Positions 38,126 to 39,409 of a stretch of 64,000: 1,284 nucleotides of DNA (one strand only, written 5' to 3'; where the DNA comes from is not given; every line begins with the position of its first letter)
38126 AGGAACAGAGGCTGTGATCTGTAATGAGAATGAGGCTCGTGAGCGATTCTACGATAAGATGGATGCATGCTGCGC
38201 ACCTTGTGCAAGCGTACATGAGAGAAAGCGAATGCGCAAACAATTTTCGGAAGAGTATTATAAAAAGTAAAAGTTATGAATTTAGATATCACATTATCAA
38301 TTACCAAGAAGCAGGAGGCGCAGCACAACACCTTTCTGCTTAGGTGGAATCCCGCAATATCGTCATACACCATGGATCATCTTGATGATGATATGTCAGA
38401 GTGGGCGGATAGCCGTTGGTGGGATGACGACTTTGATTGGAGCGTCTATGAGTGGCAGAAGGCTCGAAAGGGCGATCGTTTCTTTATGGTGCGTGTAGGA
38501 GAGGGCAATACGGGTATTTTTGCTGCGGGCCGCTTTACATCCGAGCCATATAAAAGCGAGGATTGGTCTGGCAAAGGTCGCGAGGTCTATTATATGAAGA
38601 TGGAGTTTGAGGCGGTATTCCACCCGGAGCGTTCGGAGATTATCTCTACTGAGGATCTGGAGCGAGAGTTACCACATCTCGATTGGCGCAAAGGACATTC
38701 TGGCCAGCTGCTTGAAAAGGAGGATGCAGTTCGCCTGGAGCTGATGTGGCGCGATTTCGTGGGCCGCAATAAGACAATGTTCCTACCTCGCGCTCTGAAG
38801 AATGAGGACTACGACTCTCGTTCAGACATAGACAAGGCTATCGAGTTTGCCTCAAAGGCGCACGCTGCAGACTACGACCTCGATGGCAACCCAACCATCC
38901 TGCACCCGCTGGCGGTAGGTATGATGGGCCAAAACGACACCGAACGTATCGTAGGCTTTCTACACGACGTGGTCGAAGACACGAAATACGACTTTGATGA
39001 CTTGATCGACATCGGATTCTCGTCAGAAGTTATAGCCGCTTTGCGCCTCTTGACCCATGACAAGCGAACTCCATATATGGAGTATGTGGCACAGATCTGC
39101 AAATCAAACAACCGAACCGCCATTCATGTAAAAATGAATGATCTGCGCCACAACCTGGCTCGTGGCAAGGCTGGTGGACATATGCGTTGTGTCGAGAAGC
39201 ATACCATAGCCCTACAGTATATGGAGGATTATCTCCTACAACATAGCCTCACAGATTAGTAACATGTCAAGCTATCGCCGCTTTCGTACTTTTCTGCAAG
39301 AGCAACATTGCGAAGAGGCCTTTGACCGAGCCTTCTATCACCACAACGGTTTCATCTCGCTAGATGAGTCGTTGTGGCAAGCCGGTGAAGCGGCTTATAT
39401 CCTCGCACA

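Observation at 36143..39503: WYL-regulated HIRAN / vWA / PUA-like::SpoT-type-HD cassette: candidate undescribed conflict (defence or anti-defence) system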

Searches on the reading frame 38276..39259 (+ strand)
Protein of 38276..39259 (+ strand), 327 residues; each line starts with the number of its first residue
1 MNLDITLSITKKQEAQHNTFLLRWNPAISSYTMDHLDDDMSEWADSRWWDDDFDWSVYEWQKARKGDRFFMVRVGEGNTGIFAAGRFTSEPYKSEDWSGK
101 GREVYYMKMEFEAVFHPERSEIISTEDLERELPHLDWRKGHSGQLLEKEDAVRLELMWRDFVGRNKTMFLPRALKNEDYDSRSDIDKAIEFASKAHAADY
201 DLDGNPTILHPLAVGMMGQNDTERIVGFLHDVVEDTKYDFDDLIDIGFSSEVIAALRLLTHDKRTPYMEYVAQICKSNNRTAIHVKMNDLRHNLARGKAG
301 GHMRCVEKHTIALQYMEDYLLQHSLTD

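Call 4: search_protein_families(library=pfam, proteins=[window:38276-39259:+], max_evalue=0.1)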
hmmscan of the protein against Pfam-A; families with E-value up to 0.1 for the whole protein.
window:38276-39259:+ (327 aa): 1 family
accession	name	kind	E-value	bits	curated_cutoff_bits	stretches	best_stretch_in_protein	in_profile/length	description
PF13328.12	HD_4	-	0.012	15.8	27.2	1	188-260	1-75/156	HD domain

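Call 5: search_protein_families(library=padloc, proteins=[window:38276-39259:+], max_evalue=0.1)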
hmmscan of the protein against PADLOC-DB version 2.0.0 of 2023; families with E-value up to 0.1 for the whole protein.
window:38276-39259:+ (327 aa): 0 families

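Call 6: search_protein_families(library=ncbifam, proteins=[window:38276-39259:+], max_evalue=0.1)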
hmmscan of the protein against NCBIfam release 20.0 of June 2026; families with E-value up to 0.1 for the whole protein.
window:38276-39259:+ (327 aa): 2 families
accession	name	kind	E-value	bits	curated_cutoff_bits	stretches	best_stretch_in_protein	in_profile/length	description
TIGR00691.1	spoT_relA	subfamily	8.1e-09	34.3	499.2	1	188-254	1-70/687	RelA/SpoT family protein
NF008303.0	PRK11092.1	equivalog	0.00022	19.5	947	1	185-252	23-93/702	bifunctional GTP diphosphokinase/guanosine-3',5'-bis pyrophosphate 3'-pyrophosphohydrolase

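Call 7: search_protein_families(library=phrogs, proteins=[window:38276-39259:+], max_evalue=0.01)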
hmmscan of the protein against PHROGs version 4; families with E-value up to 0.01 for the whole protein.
window:38276-39259:+ (327 aa): 3 families
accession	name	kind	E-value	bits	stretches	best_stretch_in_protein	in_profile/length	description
phrog_990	-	other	2.5e-30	107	1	180-295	150-267/374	metal-dependent phosphohydrolase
phrog_30929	-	unknown function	1.7e-07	31.6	1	185-299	238-353/413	-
phrog_15275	-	unknown function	0.00032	21.5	1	184-296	29-150/223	-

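Call 11: find_homologous_proteins(query=window:38276-39259:+)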
Query window:38276-39259:+ (327 aa): 743 proteins with E <= 0.001 among 1831 candidates; the best 120 are listed.
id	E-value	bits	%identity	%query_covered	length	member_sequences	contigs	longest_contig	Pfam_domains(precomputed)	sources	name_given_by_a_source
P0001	7.8e-224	760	100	100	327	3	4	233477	-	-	-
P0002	9.6e-190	648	86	98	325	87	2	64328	-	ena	-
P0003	4.1e-187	639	83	99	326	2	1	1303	-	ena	-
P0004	5.9e-187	639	83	98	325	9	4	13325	-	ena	-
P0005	2.4e-186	637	83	99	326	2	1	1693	-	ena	-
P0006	2.4e-186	637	84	98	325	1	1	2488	-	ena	-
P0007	2.8e-186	637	83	100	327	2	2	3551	-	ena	-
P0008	9.3e-186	635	84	99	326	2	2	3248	-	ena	-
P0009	1.2e-184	631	84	98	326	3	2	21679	-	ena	-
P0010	2.7e-184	630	83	98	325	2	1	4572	-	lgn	-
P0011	1.7e-183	628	82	98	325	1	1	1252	-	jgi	jgi:hypothetical protein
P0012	2.8e-183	627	82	99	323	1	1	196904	-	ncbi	-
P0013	6.1e-183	626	81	99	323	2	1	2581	-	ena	-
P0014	8.5e-183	625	81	100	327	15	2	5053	-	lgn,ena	-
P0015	1.0e-182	625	83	98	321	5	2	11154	-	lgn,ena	-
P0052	9.2e-175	599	78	99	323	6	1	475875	-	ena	-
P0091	3.2e-169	581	75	99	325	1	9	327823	-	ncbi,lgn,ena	-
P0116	3.9e-165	567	73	98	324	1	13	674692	-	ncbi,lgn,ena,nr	ncbi:MAG: hypothetical protein IJN51_05070 [Alistipes sp.]|nr:hypothetical protein [Alistipes sp.]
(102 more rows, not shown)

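Call 14: find_encoding_contigs(protein=P0116, flank=8000, max_places=3)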
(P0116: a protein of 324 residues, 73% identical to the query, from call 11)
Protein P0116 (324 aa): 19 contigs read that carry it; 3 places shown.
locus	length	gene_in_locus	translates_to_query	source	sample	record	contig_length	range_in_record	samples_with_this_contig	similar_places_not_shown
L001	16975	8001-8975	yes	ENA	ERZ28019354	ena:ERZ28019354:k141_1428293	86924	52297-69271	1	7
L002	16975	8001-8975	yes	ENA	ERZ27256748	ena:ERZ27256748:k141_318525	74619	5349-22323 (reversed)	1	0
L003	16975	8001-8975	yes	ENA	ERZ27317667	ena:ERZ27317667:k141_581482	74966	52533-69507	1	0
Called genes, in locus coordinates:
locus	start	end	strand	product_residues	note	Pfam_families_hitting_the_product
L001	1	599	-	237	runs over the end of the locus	-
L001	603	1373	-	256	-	-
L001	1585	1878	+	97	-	PF11756:YgbA_NO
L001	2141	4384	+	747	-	PF07715:Plug, PF14905:OMP_b-brl_3 (weak)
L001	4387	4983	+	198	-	PF04973:NMN_transporter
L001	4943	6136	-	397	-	PF07690:MFS_1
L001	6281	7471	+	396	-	PF03747:ADP_ribosyl_GH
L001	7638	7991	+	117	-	PF08797:HIRAN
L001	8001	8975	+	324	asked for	-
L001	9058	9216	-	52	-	PF14128:DUF4295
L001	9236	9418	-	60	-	PF00471:Ribosomal_L33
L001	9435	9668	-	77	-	PF00830:Ribosomal_L28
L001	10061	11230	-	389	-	PF17767:NAPRTase_N, PF04095:NAPRTase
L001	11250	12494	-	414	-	PF00994:MoCF_biosynth, PF18146:CinA_KH (weak), PF02464:CinA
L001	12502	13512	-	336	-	PF01180:DHO_dh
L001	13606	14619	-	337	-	PF00389:2-Hacid_dh, PF02826:2-Hacid_dh_C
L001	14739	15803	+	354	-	PF00491:Arginase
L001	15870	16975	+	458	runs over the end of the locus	PF06965:Na_H_antiport_1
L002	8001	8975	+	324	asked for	-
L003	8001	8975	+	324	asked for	-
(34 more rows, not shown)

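Call 15: find_encoding_contigs(protein=P0052, flank=8000, max_places=3)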
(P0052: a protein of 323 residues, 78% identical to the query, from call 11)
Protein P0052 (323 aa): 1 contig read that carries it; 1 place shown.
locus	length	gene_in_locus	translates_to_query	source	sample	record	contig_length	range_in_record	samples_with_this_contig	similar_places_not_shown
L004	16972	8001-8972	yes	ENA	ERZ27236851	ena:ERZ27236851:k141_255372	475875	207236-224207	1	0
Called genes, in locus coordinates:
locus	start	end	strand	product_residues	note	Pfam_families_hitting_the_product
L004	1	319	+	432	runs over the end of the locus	PF00919:UPF0004, PF04055:Radical_SAM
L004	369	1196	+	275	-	-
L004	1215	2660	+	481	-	PF02386:TrkH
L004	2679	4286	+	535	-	-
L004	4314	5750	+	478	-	-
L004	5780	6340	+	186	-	-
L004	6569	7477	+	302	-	PF08279:HTH_11 (weak), PF13551:HTH_29 (weak)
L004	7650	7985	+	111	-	PF08797:HIRAN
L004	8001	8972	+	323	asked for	-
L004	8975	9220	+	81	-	-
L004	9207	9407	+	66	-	-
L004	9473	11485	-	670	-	-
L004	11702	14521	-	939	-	PF00005:ABC_tran (faint), PF02463:SMC_N (faint), PF03193:RsgA_GTPase (faint), PF13191:AAA_16 (faint), PF13304:AAA_21 (faint), PF13555:AAA_29 (faint), PF17760:UvrA_inter, PF17755:UvrA_DNA-bind, +1 more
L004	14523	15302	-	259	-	PF01925:TauE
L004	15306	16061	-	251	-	PF00795:CN_hydrolase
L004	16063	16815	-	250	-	PF13489:Methyltransf_23, PF13847:Methyltransf_31, PF08241:Methyltransf_11, PF08242:Methyltransf_12, PF13649:Methyltransf_25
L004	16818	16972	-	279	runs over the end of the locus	PF13509:S1_2, PF17783:WHD_CvfB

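Call 17: search_solved_structures(query=window:38276-39259:+, max_evalue=1, show_alignments=3)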
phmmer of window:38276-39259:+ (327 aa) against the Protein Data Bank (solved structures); distinct sequences matched with E-value up to 1: 17.
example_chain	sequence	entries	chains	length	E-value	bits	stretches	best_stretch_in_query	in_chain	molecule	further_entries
7smg_A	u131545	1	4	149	6.9e-13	51.9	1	184-295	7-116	(p)ppApp hydrolase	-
7oiw_A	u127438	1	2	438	3.1e-08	36.6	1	183-285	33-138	GTP pyrophosphokinase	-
8acu_A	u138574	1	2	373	3.5e-08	36.4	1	184-291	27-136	GTP pyrophosphokinase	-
6yxa_A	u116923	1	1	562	6.9e-08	35.4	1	184-281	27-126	GTP pyrophosphokinase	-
1vj7_A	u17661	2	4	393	1.5e-07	34.4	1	182-296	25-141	Bifunctional RELA/SPOT | Bifunctional (p)ppGpp synthase/hydrolase RelA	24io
7qps_A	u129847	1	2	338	5.9e-07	32.4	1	179-294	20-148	ACT domain protein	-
7qpr_A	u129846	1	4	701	1.6e-06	31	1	179-267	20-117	ACT domain protein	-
5xnx_A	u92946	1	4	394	5.4e-06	29.2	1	183-245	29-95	Bifunctional (p)ppGpp synthase/hydrolase RelA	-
8fr8_I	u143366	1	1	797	9.2e-06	28.5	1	185-252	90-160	GTP pyrophosphokinase RelA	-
3nr1_A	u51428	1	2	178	0.00024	23.8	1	186-272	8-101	HD domain-containing protein 3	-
7qoe_A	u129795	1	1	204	0.0043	19.7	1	185-296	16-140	HDc domain-containing protein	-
7ohg_A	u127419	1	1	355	0.0089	18.6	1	180-237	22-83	Guanosine-3',5'-bis(Diphosphate) 3'-pyrophosphohydrolase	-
6s2t_A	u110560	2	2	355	0.009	18.6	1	180-237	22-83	(P)ppGpp synthetase I, SpoT/RelA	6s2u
6s2v_A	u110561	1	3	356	0.009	18.6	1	180-237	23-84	(P)ppGpp synthetase I, SpoT/RelA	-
9s6k_B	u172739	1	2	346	0.015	17.9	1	175-252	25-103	GTP pyrophosphokinase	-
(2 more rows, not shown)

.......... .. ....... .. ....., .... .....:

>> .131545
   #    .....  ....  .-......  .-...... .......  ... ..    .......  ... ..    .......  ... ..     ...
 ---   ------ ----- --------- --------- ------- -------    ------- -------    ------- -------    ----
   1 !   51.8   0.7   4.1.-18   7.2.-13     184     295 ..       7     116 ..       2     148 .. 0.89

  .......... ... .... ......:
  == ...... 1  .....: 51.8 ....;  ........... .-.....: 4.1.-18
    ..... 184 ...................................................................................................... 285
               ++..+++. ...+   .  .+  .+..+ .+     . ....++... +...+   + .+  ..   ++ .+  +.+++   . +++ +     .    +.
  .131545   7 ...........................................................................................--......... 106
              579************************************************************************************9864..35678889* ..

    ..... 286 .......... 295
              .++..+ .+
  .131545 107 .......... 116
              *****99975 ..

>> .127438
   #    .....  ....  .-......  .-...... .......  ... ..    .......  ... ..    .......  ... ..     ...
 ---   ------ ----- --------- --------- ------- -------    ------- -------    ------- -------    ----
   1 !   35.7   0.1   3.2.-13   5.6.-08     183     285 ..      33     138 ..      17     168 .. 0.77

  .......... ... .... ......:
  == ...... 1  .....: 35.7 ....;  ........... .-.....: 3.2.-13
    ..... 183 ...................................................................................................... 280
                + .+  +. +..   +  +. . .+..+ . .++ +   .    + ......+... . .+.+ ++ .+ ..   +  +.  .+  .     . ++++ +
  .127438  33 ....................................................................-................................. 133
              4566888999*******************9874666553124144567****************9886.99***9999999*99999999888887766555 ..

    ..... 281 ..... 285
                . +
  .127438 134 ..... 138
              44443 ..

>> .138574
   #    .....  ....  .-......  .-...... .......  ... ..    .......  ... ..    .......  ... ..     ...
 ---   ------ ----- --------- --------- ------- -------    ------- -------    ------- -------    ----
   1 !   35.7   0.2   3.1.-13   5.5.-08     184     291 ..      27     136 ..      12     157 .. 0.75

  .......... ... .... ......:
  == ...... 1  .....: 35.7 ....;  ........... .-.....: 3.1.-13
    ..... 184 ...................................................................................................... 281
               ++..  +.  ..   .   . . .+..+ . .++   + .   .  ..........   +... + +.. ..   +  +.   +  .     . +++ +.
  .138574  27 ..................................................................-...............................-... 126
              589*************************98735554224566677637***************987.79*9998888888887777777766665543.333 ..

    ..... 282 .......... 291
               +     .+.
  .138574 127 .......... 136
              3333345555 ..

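Call 19: find_encoding_contigs(protein=P0002, flank=8000, max_places=2)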
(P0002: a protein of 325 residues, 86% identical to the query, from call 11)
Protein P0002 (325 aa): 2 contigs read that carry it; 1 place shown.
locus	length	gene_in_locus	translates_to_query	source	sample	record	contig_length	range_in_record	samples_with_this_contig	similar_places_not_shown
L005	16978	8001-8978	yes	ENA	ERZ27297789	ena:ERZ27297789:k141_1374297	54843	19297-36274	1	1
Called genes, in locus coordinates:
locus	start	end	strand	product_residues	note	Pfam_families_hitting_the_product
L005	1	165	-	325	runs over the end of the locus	PF01820:Dala_Dala_lig_N, PF02655:ATP-grasp_3, PF02786:CPSase_L_D2, PF07478:Dala_Dala_lig_C, PF13535:ATP-grasp_4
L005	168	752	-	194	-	PF01467:CTP_transf_like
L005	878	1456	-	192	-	PF00625:Guanylate_kin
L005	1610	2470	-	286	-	PF03755:YicC-like_N, PF08340:YicC-like_C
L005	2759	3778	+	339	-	PF02618:YceG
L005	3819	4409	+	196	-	PF13858:DUF4199 (weak)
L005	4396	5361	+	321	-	PF00535:Glycos_transf_2, PF10111:Glyco_tranf_2_2, PF13641:Glyco_tranf_2_3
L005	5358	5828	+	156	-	PF14126:DUF4293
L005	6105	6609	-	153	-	-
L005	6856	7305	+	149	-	PF07660:STN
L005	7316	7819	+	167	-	PF22725:GFO_IDH_MocA_C3 (weak)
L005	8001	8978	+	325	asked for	-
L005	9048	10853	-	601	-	PF01979:Amidohydro_1, PF13382:Adenine_deam_C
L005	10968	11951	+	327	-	PF20511:PMI_typeI_cat, PF07883:Cupin_2 (faint), PF21621:MPI_cupin_dom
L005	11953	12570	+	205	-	PF01226:Form_Nir_trans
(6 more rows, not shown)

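Call 20: find_encoding_contigs(protein=P0091, flank=8000, max_places=2)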
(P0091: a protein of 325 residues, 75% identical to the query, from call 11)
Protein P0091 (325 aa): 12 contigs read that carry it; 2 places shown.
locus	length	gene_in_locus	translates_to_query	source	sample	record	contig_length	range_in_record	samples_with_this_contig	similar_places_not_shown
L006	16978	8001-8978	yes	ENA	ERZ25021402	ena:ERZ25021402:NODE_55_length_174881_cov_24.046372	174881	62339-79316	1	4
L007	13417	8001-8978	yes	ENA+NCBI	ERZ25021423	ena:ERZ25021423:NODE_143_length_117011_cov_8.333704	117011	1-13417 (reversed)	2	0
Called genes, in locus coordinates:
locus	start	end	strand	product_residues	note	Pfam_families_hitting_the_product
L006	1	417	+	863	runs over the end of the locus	PF02861:Clp_N, PF13191:AAA_16 (weak), PF23569:NBD_SMAX1 (weak), PF00004:AAA, PF17871:AAA_lid_9, PF07724:AAA_2, PF07728:AAA_5, PF10431:ClpB_D2-small, +5 more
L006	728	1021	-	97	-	PF00893:Multi_Drug_Res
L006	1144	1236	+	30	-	-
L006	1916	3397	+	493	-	PF02384:N6_Mtase, PF07669:Eco57I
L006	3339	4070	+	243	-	-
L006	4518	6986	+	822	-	PF07992:Pyr_redox_2, PF13450:NAD_binding_8 (faint), PF13738:Pyr_redox_3, PF00070:Pyr_redox, PF02852:Pyr_redox_dim, PF00581:Rhodanese, PF01206:TusA, PF13686:DrsE_2, +1 more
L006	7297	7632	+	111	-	PF22381:Staph_reg_Sar_Rot (weak), PF12802:MarR_2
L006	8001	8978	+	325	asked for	-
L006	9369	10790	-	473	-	PF00041:fn3 (faint)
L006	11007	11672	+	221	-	PF07885:Ion_trans_2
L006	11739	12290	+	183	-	-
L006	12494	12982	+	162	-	PF01741:MscL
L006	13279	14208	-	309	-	-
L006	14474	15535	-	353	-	PF12833:HTH_18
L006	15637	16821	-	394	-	PF01637:ATPase_2 (faint), PF13173:AAA_14, PF13635:DUF4143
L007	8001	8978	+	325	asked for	-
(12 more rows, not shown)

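Call 22: find_related_loci(query=window:38276-39259:+, collection=genome_contigs, flank=10000)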
Query window:38276-39259:+ (327 aa) in genome_contigs; peptide patterns used: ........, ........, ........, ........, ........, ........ (x = any residue, [..] = any of these).
193 stretches matched a pattern; 39 encode a relative of the query (tblastn E <= 1e-3); 39 distinct loci.
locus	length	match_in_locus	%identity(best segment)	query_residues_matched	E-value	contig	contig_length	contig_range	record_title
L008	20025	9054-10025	82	1-325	0e+0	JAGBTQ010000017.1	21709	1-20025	MAG: Alistipes sp. isolate RGIG9436 Yak_Cecum-2__c450184, whole genome shotgun sequence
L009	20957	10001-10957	83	1-320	0e+0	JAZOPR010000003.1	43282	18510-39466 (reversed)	MAG: Alistipes sp. isolate T1900045573_YK20190267.MAGScoT_cleanbin_000004 SGB_7986_k141_1426663, whole genome shotgun se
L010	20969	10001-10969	82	1-324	0e+0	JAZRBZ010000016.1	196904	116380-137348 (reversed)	MAG: Alistipes sp. isolate T1900045122_TC20190116.MAGScoT_cleanbin_000008 SGB_4843_k141_1007698, whole genome shotgun se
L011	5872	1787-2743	82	1-320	0e+0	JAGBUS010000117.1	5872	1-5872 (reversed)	MAG: Alistipes sp. isolate RGIG9464 Yak_Cecum-3__c1185197, whole genome shotgun sequence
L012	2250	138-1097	81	1-321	0e+0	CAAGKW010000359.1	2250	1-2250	MAG TPA_asm: uncultured Alistipes sp., isolate HGM05558, WGS project CAAGKW010000000 data, contig: SRS476346_3_k119_4279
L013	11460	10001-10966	81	1-323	0e+0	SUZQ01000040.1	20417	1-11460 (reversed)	MAG: Rikenellaceae bacterium isolate SIG180 NODE_49041_length_20417_cov_4.315771, whole genome shotgun sequence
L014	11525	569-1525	81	1-320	0e+0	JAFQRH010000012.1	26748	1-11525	MAG: Alistipes sp. isolate RGIG2079 Goat_Colon-2__c336894, whole genome shotgun sequence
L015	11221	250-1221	81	1-325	0e+0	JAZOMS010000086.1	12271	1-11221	MAG: Alistipes sp. isolate T1900045646_YK20190340.MAGScoT_cleanbin_000016 SGB_8167_k141_1359038, whole genome shotgun se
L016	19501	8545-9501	81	1-320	0e+0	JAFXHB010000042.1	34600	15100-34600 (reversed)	MAG: Alistipes sp. isolate RGIG6408 Sheep_Rectum-5__c271098, whole genome shotgun sequence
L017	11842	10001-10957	81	1-320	0e+0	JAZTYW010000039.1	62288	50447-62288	MAG: Alistipes sp. isolate T1900045325_YK20190014.MAGScoT_cleanbin_000025 SGB_6435_k141_260655, whole genome shotgun seq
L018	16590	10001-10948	79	1-317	6e-177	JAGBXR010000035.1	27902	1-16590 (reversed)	MAG: Alistipes sp. isolate RGIG9541 Yak_Colon-2__c569721, whole genome shotgun sequence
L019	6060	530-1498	77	1-324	4e-178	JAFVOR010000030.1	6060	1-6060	MAG: Alistipes sp. isolate RGIG5255 Sheep_Colon-1__c213325, whole genome shotgun sequence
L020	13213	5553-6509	79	1-320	7e-175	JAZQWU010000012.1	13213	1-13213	MAG: Alistipes sp. isolate T1900045164_TC20190158.MAGScoT_cleanbin_000032 SGB_5107_k141_60468, whole genome shotgun sequ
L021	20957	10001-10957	78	1-320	5e-174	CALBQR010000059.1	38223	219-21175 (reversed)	MAG TPA_asm: uncultured Alistipes sp. isolate SRR6425774_bin.103_CONCOCT_v1.1_MAG genome assembly, contig: ERZ1767610.17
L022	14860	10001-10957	76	1-320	5e-173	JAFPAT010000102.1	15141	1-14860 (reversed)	MAG: Rikenellaceae bacterium isolate RGIG973 Dairy_cattle_Rectum-6__c920754, whole genome shotgun sequence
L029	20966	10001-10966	72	1-323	2e-165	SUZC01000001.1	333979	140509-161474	MAG: Rikenellaceae bacterium isolate SIG166 NODE_10_length_333979_cov_22.393424, whole genome shotgun sequence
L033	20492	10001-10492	47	4-173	2e-43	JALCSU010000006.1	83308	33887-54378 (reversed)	MAG: Bacteroidales bacterium isolate UW_MP_BACTE5_2 Ga0455775_000081, whole genome shotgun sequence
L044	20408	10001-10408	41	18-154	5e-28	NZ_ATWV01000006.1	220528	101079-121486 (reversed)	Treponema bryantii NK4A124 G626DRAFT_scaffold00006.6_C, whole genome shotgun sequence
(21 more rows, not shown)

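Call 36: search_protein_families(library=pfam, proteins=[L033:5591-7474:+, L033:7901-8305:+, L033:8320-9081:+, L033:9125-10498:+, L033:10502-11404:+, L033:11436-13178:+, L033:13316-14152:+, L033:4019-5224:-, L033:14974-16212:-], max_evalue=0.001)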
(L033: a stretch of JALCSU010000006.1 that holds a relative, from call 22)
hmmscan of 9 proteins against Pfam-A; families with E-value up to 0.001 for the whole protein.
L033:5591-7474:+ (627 aa): 2 families
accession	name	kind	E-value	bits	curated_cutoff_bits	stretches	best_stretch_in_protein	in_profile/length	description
PF07693.20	KAP_NTPase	-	1.1e-14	54.9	20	1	11-232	2-244/293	KAP family P-loop domain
PF13401.12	AAA_22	-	8.2e-05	23.4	27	1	29-189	7-125/130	AAA domain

L033:7901-8305:+ (134 aa): 0 families

L033:8320-9081:+ (253 aa): 0 families

L033:9125-10498:+ (457 aa): 0 families

L033:10502-11404:+ (300 aa): 2 families
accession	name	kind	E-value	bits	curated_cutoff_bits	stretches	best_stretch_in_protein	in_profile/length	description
PF13280.12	WYL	-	4.1e-11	43.1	21.8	1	120-186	1-70/70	WYL domain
PF25583.1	WCX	-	7.7e-09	36.2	23.9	1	218-292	3-74/76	WCX domain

L033:11436-13178:+ (580 aa): 2 families
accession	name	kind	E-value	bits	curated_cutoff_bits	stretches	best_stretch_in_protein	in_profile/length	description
PF03235.19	GmrSD_N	-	4e-40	138.5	33.2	1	11-238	1-198/199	GmrSD restriction endonuclease, N-terminal domain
PF07510.16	GmrSD_C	-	4.9e-06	26.9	23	1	431-560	5-132/138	GmrSD restriction endonucleases, C-terminal domain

L033:13316-14152:+ (278 aa): 1 family
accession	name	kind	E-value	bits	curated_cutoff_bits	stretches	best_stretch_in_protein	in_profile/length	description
PF08797.16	HIRAN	-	3e-11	43.4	24.7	1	181-252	6-74/96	HIRAN domain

L033:4019-5224:- (401 aa): 0 families

L033:14974-16212:- (412 aa): 0 families

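Call 44: predict_structure(alignment_id=A3)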
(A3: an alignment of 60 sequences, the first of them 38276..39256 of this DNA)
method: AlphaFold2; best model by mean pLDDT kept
length: 327 residues; sequences in the alignment: 60
mean_pLDDT: 79.8   pTM: 0.50
mean pLDDT of the five models: 79.8, 79.5, 77.8, 76.8, 74.2
residues with pLDDT >= 90: 115; 70-90: 140; 50-70: 42; < 50: 30
segments of 3 or more residues with pLDDT < 50: 1-15, 170-179, 202-204
pLDDT, mean of each block of 10 residues (from residue 1): 30 61 85 81 62 58 84 90 87 76 77 84 93 85 84 87 65 44 82 75 58 90 95 89 94 97 93 95 96 82 86 95 73
secondary structure, 60 per line:
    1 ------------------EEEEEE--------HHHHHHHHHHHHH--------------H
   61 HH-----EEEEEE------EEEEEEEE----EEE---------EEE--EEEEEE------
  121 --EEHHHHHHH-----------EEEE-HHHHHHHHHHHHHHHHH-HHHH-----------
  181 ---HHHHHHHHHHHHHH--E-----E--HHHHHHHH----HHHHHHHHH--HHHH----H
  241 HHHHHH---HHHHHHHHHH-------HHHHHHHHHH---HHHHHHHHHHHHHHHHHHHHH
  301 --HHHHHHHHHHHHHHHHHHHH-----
elements in order: E19-24 H33-45 E68-73 E80-87 E92-94 E104-106 E109-114 H125-131 E143-146 H148-164 H166-169 H184-197 H209-216 H221-229 H232-235 H240-246 H250-259 H267-276 H280-300 H303-322
